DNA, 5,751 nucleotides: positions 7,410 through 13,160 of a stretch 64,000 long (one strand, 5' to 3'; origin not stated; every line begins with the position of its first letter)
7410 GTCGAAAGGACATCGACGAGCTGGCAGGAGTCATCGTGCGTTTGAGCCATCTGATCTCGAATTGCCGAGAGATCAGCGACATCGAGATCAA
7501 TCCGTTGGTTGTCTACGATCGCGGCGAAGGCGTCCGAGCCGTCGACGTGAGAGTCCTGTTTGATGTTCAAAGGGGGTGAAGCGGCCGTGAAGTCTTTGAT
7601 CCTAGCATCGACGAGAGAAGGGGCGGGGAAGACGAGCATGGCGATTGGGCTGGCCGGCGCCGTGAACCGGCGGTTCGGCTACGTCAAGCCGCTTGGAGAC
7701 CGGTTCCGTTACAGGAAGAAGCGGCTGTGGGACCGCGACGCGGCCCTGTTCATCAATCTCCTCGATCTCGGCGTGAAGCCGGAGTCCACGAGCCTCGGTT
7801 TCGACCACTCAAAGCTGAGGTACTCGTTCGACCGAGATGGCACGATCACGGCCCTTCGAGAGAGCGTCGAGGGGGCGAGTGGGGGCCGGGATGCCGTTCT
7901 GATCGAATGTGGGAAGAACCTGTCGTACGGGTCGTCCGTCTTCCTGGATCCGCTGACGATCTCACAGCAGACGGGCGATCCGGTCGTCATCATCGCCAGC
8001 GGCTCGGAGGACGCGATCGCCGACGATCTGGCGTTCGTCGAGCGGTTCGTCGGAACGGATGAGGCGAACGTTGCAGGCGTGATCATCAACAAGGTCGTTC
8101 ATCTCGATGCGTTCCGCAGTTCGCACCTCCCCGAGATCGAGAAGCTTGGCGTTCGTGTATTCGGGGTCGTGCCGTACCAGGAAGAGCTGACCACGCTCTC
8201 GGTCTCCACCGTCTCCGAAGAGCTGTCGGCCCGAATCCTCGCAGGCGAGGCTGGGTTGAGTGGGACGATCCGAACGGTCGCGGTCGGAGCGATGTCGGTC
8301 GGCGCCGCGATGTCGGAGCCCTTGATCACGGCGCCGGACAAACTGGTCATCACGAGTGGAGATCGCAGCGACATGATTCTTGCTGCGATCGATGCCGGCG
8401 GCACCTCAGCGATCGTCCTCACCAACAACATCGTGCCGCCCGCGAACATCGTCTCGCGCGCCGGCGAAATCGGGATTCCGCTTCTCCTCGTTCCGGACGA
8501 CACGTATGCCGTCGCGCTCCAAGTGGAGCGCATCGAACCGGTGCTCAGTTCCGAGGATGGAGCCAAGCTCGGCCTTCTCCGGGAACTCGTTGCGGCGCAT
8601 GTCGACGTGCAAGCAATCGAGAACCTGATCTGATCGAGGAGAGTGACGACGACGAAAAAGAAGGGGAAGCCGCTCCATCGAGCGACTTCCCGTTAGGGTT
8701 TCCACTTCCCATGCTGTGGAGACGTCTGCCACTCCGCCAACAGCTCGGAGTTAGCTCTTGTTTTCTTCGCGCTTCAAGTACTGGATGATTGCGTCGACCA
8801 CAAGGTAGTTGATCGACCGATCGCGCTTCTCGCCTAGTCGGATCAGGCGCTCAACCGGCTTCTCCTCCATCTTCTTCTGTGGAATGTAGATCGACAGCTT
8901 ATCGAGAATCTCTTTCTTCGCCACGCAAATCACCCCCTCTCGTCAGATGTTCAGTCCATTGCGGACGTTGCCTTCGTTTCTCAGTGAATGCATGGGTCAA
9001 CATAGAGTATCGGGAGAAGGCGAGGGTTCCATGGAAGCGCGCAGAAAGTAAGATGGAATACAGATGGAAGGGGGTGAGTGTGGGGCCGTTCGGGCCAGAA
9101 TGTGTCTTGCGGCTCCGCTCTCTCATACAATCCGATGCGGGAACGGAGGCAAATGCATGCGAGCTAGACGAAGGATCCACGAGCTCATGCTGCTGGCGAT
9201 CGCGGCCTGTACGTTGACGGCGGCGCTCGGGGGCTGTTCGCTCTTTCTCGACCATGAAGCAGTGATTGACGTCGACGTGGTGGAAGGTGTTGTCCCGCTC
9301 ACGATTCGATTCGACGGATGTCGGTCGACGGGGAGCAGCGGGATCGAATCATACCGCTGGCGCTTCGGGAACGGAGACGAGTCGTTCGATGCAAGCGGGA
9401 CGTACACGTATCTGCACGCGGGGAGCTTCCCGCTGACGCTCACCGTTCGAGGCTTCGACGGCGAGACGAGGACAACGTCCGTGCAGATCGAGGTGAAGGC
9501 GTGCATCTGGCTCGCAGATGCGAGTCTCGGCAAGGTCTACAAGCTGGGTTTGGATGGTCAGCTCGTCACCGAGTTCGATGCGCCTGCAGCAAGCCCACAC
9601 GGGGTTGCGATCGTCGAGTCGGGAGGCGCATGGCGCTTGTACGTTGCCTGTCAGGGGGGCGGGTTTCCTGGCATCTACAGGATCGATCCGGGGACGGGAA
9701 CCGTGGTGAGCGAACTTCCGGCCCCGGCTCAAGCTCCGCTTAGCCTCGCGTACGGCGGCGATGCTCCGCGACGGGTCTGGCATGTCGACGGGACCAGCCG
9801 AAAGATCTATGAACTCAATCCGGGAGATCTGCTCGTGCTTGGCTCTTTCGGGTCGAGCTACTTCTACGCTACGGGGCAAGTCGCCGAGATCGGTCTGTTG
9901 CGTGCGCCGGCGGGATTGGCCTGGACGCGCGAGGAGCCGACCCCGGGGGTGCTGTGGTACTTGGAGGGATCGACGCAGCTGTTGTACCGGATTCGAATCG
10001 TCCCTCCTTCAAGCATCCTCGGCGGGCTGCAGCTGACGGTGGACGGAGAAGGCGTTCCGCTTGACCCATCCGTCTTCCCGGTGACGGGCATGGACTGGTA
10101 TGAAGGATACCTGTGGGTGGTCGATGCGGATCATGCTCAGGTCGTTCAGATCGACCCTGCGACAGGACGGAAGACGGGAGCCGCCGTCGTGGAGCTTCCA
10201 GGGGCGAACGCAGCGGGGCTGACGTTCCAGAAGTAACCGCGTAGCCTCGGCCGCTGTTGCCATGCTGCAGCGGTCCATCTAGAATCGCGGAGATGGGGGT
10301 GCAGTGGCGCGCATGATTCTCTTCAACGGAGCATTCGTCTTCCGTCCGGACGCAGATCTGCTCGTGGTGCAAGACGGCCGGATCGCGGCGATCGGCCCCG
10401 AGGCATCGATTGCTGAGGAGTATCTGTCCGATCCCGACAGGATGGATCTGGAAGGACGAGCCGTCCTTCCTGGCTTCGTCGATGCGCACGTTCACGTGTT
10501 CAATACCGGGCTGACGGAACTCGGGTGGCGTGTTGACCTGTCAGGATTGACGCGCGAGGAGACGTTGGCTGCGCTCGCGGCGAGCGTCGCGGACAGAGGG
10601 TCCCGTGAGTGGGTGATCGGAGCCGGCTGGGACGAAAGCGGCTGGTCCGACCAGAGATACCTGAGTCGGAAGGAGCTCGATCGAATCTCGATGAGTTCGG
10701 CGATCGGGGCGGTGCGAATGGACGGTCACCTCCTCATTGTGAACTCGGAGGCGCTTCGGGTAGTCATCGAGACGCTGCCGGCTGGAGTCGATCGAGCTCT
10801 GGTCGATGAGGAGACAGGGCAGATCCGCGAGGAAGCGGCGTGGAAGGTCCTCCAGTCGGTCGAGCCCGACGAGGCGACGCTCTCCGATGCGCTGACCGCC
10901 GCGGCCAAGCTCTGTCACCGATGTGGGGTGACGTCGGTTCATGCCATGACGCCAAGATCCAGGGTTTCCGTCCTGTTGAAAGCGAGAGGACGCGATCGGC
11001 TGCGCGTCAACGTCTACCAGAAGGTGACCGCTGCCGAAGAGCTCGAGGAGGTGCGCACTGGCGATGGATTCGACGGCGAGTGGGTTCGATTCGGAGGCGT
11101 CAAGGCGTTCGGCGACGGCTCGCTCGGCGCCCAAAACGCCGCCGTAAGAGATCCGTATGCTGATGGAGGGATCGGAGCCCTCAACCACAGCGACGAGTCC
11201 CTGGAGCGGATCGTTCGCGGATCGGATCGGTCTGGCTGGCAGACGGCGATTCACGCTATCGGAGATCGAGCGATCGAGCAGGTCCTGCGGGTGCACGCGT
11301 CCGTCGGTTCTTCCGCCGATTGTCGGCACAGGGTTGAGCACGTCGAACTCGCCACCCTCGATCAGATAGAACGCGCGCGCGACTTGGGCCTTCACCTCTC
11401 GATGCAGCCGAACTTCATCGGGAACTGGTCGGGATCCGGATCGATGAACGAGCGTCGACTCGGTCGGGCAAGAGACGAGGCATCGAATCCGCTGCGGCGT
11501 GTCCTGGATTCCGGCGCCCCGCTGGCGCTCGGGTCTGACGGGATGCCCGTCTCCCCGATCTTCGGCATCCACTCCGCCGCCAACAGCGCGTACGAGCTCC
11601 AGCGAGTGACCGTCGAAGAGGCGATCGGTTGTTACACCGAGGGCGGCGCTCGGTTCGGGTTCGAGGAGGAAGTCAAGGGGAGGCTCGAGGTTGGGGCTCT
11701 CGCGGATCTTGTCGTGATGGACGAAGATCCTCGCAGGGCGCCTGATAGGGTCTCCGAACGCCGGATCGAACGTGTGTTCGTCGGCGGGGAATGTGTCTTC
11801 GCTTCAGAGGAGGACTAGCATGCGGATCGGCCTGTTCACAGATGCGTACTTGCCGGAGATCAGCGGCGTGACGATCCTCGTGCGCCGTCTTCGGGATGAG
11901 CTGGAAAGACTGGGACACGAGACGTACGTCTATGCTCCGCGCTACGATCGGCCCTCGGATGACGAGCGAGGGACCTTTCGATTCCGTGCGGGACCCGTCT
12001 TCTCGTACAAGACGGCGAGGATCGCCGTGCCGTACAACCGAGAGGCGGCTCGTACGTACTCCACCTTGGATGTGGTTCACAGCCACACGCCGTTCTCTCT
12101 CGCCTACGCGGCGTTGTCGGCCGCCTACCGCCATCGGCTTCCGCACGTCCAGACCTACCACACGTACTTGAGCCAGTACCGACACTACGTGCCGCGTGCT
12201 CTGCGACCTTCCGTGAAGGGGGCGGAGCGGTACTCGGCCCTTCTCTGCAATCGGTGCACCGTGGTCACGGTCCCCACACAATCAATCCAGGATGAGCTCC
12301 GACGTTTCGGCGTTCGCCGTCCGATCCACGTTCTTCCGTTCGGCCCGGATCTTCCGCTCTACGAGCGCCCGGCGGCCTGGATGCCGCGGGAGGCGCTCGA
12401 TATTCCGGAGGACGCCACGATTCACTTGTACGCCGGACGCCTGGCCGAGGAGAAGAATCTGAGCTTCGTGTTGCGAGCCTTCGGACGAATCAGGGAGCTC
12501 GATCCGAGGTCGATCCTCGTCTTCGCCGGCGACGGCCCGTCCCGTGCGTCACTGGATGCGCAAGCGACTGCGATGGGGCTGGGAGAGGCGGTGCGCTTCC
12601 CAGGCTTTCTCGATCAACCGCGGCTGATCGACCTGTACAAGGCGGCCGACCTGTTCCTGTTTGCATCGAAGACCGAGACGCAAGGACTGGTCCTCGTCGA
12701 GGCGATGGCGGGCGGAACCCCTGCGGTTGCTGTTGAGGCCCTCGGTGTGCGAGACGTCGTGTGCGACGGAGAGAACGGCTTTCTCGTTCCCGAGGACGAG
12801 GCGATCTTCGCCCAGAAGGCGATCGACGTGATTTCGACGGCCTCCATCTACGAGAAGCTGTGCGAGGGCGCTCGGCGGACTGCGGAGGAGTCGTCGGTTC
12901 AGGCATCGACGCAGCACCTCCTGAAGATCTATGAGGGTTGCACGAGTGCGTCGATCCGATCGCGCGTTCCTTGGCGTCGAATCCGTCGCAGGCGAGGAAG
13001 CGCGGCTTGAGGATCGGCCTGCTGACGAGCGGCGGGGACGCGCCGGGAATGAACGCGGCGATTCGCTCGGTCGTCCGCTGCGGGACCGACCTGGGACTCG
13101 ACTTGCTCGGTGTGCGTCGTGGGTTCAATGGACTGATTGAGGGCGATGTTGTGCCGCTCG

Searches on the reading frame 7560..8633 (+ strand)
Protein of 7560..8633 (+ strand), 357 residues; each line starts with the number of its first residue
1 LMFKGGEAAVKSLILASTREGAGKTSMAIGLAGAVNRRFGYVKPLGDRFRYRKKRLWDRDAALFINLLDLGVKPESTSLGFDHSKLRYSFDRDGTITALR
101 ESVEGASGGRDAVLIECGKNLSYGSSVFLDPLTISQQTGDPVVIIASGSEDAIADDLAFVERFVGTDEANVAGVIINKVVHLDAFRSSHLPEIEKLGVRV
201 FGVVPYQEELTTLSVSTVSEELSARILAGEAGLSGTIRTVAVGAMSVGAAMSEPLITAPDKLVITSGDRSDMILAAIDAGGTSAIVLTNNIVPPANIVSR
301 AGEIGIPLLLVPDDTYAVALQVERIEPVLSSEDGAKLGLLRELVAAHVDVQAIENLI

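Call 77: search_protein_families(library=pfam, proteins=[window:7560-8633:+], max_evalue=0.0001)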
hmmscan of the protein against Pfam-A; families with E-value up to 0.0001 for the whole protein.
window:7560-8633:+ (357 aa): 3 families
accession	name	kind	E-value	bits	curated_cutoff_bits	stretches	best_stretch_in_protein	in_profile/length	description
PF07085.17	DRTGG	-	2.4e-21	75.9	25.2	1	218-324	2-104/105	DRTGG domain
PF13500.12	AAA_26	-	7.1e-16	59.1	27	1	12-211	2-195/198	AAA domain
PF01656.29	CbiA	-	1e-07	32.4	25.4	0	158-212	60-117/125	CobQ/CobB/MinD/ParA nucleotide binding domain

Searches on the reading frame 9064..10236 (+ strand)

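Call 77: search_protein_families(library=pfam, proteins=[window:9064-10236:+], max_evalue=0.0001)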
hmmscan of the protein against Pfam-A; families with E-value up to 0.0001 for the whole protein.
window:9064-10236:+ (390 aa): 3 families
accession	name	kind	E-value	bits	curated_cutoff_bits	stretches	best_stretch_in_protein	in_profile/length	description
PF18911.6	PKD_4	-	1.1e-09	38.6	27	1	79-143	18-84/85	PKD domain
PF08450.18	SGL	-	9.2e-06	25.9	26.3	0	180-237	188-239/246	SMP-30/Gluconolactonase/LRE-like region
PF00801.26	PKD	-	2.8e-05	24.5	23.5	1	92-138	27-75/80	PKD domain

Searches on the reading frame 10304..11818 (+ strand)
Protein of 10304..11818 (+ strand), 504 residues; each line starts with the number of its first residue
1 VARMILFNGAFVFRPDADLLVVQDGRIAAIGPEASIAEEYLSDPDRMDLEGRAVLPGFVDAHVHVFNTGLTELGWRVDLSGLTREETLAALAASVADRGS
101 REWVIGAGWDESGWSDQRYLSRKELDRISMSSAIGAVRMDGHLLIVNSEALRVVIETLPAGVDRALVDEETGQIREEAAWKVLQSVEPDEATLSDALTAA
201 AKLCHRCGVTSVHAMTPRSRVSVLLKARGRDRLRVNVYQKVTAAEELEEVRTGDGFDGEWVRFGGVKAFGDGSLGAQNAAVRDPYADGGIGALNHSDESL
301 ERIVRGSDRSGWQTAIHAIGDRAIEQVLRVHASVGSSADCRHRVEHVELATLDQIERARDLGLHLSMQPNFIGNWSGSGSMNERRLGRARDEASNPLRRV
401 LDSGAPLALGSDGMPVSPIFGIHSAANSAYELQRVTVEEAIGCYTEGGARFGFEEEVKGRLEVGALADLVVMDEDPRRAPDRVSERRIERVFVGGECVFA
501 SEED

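Call 77: search_protein_families(library=pfam, proteins=[window:10304-11818:+], max_evalue=0.0001)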
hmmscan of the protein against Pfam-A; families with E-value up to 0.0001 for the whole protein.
window:10304-11818:+ (504 aa): 2 families
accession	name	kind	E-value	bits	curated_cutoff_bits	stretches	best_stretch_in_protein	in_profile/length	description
PF07969.17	Amidohydro_3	-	5.6e-75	254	29.7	1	47-499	3-472/472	Amidohydrolase family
PF01979.26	Amidohydro_1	-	8.1e-17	61.9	25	1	292-497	129-344/345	Amidohydrolase family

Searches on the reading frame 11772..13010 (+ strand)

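Call 77: search_protein_families(library=pfam, proteins=[window:11772-13010:+], max_evalue=0.0001)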
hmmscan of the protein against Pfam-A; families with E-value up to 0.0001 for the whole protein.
window:11772-13010:+ (412 aa): 5 families
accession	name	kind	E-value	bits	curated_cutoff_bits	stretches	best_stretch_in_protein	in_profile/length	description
PF00534.26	Glycos_transf_1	-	9e-37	126.7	26.4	1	206-368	6-170/172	Glycosyl transferases group 1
PF13692.12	Glyco_trans_1_4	-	1.7e-30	106.6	27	1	218-354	4-140/142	Glycosyl transferases group 1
PF13439.12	Glyco_transf_4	-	2.4e-30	106.2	28.5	1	31-193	2-167/170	Glycosyltransferase Family 4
PF13579.12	Glyco_trans_4_4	-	3.2e-16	60.5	29.7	1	32-191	2-158/158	Glycosyl transferase 4-like domain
PF20706.3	GT4-conflict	-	9.2e-10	38.5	26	1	23-330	4-320/385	Family 4 Glycosyltransferase in conflict systems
